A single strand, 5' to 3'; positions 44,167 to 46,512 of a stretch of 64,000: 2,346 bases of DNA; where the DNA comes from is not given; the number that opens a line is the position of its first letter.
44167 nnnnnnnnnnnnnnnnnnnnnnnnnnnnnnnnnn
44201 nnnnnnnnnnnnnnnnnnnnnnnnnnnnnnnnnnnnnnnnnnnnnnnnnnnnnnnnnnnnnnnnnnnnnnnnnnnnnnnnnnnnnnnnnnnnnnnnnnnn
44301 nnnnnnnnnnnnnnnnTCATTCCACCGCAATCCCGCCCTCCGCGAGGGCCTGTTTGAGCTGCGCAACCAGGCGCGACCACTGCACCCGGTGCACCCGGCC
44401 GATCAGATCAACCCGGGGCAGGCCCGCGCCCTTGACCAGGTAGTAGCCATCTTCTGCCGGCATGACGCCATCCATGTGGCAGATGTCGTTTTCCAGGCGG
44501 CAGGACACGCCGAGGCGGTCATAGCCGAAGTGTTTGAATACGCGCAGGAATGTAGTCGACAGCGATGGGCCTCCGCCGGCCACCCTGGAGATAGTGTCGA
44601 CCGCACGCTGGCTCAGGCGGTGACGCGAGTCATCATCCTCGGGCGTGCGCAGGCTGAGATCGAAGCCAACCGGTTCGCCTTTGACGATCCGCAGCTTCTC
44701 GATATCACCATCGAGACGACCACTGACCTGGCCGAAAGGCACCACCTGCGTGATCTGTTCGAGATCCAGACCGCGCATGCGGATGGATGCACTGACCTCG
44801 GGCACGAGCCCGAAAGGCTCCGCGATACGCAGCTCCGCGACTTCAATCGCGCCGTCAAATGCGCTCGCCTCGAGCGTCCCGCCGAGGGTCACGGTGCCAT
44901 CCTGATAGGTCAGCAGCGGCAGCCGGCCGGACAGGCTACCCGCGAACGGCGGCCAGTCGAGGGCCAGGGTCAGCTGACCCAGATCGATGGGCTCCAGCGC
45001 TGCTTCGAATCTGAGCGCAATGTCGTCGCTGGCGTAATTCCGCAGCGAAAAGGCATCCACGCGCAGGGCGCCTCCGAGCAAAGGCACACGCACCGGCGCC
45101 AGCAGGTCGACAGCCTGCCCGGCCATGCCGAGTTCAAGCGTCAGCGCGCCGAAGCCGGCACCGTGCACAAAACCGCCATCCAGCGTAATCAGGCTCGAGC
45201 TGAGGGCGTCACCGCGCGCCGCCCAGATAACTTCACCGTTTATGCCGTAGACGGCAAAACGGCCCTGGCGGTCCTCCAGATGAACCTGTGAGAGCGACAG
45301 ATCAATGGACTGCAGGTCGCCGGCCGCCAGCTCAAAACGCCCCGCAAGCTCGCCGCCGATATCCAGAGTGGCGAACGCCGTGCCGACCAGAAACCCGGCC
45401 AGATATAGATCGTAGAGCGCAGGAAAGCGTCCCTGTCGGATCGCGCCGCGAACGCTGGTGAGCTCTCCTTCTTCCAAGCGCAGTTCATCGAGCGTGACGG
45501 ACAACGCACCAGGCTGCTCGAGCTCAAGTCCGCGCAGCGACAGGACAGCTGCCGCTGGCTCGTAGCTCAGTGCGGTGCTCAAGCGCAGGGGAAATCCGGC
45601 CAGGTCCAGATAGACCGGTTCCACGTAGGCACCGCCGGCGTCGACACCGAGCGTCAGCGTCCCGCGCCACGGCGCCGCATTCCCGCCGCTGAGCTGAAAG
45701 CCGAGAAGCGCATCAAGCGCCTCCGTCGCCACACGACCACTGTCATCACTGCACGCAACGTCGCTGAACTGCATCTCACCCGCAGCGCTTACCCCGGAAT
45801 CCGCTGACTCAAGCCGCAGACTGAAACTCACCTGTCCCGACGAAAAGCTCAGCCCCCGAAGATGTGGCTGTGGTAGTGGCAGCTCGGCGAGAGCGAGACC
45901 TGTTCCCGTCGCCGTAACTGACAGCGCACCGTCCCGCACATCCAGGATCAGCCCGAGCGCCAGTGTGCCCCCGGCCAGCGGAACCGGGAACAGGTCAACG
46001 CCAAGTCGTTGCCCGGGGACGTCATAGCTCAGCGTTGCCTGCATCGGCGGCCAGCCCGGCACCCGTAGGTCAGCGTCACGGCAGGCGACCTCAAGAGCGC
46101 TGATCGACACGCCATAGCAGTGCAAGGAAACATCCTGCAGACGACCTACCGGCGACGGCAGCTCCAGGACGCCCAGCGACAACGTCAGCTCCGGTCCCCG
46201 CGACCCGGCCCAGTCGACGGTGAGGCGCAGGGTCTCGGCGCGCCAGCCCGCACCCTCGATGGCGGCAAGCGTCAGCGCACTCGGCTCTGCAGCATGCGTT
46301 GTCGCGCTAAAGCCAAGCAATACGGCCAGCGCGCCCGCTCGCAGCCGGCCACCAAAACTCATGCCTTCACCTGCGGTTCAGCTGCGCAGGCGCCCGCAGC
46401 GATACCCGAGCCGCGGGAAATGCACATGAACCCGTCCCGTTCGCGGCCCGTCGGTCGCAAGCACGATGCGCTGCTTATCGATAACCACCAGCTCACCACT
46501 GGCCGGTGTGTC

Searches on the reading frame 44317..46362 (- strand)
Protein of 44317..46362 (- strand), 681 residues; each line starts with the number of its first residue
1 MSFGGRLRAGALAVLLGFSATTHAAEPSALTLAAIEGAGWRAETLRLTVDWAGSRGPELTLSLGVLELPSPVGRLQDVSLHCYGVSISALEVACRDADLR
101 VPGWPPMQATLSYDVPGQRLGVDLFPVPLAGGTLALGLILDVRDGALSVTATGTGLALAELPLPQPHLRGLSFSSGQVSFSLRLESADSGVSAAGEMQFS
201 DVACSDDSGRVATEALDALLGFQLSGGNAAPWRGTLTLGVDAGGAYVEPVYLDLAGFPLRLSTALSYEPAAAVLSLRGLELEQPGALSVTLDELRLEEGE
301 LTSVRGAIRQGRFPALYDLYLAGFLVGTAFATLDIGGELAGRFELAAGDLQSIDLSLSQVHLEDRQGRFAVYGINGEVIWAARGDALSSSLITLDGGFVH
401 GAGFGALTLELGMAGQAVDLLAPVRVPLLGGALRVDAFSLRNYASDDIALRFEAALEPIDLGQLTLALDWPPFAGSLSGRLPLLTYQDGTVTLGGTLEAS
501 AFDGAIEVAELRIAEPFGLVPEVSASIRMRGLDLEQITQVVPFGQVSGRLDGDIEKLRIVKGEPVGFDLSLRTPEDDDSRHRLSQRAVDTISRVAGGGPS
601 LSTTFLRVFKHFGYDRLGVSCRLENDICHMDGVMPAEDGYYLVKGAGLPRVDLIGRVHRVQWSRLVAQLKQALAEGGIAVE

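Call 4: search_protein_families(library=pfam, proteins=[window:44317-46362:-], max_evalue=0.01)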
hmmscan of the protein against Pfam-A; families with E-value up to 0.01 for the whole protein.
window:44317-46362:- (681 aa): 0 families

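Call 11: search_protein_families(library=ncbifam, proteins=[window:44317-46362:-], max_evalue=0.001)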
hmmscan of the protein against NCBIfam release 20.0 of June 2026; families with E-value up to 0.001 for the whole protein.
window:44317-46362:- (681 aa): 0 families
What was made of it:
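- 44317..46362 (-): 681-aa secreted protein of unknown function, 15 bp downstream of the GST-like gene and possibly the last gene of the operon. No Pfam or NCBIfam hit (calls 4 and 11).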
